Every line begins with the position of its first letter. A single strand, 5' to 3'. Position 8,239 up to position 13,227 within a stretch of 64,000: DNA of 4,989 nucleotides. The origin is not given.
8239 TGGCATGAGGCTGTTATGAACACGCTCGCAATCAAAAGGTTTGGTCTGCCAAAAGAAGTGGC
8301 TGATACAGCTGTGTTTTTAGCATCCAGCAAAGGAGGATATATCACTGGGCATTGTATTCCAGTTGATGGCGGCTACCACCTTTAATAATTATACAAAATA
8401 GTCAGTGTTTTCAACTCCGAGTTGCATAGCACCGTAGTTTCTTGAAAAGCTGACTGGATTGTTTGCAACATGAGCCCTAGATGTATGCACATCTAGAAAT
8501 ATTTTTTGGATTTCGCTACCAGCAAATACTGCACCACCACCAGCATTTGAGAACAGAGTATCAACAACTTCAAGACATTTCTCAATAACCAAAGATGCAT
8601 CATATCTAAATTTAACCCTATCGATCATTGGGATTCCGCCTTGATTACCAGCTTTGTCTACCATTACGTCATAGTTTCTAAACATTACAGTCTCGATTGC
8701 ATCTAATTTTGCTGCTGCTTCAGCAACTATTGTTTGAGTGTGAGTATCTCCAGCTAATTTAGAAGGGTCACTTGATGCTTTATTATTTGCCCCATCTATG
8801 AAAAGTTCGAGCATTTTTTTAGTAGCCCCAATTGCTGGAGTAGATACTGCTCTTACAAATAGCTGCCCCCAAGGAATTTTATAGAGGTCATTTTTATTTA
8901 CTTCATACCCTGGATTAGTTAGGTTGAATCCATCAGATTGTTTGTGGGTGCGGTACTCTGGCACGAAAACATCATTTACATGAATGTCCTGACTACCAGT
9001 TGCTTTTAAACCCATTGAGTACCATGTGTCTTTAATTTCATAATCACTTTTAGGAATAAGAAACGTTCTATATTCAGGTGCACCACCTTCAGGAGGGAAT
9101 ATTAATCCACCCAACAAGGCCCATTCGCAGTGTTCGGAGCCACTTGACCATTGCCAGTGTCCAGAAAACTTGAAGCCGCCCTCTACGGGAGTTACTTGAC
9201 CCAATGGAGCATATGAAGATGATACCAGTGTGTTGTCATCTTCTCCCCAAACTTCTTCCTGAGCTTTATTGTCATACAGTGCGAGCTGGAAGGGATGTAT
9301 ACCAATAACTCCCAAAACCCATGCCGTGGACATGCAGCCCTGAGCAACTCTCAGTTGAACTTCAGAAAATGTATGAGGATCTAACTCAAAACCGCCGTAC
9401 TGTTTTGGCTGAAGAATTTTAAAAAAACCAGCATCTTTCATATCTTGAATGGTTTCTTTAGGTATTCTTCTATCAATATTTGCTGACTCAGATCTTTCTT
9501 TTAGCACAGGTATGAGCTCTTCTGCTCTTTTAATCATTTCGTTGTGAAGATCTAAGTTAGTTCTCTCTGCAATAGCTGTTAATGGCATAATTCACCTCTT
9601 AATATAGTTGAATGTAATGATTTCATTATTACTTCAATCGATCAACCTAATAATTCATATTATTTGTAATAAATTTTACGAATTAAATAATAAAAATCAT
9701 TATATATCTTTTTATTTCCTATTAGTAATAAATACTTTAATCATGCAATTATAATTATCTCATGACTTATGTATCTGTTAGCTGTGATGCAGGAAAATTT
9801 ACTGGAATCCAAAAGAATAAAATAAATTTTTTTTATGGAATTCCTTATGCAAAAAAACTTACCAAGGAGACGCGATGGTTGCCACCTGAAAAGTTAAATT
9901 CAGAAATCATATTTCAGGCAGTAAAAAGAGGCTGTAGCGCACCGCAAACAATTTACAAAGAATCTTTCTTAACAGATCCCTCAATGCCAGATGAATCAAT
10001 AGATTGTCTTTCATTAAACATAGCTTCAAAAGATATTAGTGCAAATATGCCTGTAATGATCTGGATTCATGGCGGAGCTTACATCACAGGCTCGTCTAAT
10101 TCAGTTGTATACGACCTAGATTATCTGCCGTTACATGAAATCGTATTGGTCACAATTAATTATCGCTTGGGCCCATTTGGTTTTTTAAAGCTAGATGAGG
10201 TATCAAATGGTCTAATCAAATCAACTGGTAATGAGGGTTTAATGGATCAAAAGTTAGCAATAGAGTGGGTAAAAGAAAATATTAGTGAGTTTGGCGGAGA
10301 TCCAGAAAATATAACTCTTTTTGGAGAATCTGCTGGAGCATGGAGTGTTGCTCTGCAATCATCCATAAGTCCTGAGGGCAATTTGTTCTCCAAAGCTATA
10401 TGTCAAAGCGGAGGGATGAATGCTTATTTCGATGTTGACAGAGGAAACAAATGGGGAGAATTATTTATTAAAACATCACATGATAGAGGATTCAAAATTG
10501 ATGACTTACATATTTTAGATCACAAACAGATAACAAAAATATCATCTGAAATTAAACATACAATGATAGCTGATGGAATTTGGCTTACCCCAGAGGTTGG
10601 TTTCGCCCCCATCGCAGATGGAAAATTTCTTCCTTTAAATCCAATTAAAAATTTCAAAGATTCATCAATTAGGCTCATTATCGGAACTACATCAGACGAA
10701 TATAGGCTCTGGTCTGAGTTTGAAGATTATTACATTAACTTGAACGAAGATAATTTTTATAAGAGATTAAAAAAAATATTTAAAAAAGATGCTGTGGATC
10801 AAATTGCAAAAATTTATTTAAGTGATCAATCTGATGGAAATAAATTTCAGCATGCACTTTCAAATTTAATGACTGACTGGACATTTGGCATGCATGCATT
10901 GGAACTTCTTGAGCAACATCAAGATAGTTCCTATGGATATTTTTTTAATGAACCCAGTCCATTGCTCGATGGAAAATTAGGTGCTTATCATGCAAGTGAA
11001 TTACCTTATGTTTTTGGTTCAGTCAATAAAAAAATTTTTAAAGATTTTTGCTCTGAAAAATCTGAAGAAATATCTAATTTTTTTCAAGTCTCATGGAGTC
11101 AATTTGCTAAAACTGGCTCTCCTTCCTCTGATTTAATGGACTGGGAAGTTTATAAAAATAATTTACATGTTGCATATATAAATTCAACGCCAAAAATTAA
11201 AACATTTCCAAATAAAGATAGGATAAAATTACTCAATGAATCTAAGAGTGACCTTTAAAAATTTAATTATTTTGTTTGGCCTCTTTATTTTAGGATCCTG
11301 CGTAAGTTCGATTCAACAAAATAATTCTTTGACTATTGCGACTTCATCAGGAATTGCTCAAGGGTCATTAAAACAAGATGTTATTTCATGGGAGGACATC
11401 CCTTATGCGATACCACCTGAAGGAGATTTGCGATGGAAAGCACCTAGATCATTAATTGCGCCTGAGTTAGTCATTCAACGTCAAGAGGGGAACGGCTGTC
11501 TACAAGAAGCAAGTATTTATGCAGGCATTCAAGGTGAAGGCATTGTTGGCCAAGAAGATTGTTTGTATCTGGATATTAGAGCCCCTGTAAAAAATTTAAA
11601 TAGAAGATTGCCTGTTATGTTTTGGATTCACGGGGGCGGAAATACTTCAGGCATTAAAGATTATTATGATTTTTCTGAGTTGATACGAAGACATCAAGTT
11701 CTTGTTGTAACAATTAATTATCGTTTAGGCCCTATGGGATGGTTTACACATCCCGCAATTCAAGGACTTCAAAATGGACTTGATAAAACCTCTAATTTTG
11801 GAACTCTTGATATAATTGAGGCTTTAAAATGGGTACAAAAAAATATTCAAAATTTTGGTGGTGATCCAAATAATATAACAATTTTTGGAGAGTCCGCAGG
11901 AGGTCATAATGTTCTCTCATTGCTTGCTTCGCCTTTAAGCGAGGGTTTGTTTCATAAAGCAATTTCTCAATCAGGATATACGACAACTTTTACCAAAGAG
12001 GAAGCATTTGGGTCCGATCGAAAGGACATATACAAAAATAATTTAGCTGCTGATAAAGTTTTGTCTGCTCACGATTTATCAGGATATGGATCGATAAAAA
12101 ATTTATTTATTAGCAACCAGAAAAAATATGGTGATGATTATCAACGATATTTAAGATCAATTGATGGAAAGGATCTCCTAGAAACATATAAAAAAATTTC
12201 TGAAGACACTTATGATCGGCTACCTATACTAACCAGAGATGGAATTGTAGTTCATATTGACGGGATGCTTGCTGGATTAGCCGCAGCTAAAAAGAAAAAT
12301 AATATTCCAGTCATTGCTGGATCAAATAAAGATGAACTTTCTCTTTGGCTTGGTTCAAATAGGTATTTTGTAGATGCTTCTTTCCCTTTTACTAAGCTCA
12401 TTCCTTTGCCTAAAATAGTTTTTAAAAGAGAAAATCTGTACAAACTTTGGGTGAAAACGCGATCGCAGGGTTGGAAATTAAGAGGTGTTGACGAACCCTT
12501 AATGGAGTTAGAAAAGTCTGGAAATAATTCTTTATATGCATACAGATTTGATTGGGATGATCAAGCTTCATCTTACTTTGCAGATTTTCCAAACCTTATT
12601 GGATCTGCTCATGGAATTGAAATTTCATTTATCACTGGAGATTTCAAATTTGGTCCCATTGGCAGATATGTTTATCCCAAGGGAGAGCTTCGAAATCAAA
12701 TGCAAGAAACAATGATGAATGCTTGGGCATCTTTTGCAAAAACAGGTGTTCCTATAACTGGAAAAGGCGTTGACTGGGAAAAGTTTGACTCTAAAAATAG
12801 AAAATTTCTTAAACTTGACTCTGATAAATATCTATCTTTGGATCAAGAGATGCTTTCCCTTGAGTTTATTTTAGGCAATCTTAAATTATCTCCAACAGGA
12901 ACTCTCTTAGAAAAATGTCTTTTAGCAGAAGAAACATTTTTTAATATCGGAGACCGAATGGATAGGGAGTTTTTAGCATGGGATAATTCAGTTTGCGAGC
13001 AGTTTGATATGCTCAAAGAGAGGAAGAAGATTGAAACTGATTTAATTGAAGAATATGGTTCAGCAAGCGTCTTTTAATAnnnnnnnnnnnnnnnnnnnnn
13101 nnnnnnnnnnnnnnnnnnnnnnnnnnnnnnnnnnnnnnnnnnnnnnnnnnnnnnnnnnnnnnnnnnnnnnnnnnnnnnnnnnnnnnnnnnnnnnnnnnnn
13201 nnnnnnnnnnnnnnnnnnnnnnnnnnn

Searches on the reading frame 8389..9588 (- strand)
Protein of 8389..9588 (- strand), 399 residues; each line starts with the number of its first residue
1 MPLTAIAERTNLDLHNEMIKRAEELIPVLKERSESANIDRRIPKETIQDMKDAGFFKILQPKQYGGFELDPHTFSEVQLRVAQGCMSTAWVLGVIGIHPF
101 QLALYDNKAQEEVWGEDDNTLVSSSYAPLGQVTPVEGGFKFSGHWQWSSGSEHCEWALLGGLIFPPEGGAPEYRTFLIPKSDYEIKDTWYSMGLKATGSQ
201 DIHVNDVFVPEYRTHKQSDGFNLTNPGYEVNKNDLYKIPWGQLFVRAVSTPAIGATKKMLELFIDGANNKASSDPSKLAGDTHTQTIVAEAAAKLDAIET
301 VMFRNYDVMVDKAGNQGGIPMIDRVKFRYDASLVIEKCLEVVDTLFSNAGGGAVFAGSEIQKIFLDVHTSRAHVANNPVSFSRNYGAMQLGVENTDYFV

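Call 7: search_protein_families(library=pfam, proteins=[window:8389-9588:-], max_evalue=0.00001)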
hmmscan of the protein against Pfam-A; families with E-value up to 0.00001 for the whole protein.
window:8389-9588:- (399 aa): 2 families
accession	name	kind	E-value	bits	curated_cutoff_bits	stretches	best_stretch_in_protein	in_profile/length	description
PF08028.16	Acyl-CoA_dh_2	-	2.4e-17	63.9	22.7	1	249-377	4-133/134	Acyl-CoA dehydrogenase, C-terminal domain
PF02771.21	Acyl-CoA_dh_N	-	1.2e-07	32.6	22.9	1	23-112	17-103/113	Acyl-CoA dehydrogenase, N-terminal domain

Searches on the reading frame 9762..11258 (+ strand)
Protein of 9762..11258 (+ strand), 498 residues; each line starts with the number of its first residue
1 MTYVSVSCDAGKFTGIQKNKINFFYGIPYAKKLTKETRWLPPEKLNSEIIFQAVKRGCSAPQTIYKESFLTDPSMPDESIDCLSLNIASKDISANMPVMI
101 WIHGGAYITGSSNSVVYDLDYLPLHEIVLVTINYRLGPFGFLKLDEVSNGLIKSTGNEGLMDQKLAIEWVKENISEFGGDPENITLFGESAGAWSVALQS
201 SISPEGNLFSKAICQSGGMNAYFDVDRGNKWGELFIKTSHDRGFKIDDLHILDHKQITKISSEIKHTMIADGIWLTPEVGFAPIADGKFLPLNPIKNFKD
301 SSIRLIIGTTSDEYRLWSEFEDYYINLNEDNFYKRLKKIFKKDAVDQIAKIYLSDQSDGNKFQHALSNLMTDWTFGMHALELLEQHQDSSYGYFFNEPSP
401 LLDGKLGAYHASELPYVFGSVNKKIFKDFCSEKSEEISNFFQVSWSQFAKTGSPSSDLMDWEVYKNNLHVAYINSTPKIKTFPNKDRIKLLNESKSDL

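Call 7: search_protein_families(library=pfam, proteins=[window:9762-11258:+], max_evalue=0.00001)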
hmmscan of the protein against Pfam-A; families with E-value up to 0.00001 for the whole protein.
window:9762-11258:+ (498 aa): 3 families
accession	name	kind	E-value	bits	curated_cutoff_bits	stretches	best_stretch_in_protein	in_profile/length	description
PF00135.34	COesterase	-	6.2e-88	296.4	27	1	6-488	5-512/515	Carboxylesterase family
PF20434.5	BD-FAE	-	5.2e-11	42.9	26.8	1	91-200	8-107/215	BD-FAE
PF07859.19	Abhydrolase_3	-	2.2e-06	28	25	0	165-193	54-82/210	alpha/beta hydrolase fold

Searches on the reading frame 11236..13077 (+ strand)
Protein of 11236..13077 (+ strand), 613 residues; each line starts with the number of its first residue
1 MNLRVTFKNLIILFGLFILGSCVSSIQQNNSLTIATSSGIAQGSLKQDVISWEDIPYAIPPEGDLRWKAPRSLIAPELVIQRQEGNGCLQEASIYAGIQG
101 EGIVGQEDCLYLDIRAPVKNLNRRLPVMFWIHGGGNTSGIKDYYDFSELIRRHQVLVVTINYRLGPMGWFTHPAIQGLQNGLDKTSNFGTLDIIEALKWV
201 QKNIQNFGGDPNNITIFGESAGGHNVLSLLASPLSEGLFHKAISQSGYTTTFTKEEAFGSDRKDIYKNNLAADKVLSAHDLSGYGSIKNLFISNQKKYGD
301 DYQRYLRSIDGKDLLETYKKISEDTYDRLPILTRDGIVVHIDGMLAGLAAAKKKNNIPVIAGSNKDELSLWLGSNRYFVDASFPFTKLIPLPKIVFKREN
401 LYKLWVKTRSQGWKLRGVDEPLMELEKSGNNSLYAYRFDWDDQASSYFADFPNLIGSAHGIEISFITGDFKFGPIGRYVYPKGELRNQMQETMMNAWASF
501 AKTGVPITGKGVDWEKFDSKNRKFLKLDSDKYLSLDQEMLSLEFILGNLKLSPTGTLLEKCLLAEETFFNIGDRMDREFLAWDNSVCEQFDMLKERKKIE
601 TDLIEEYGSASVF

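Call 7: search_protein_families(library=pfam, proteins=[window:11236-13077:+], max_evalue=0.00001)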
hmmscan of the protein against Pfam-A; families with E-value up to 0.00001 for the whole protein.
window:11236-13077:+ (613 aa): 3 families
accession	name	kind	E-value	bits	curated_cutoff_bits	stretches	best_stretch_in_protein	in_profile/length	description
PF00135.34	COesterase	-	8e-82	276.3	27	2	33-372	4-321/515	Carboxylesterase family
PF20434.5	BD-FAE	-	7.6e-12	45.6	26.8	1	112-231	1-106/215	BD-FAE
PF07859.19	Abhydrolase_3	-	2.2e-10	41.1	25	1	129-230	2-89/210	alpha/beta hydrolase fold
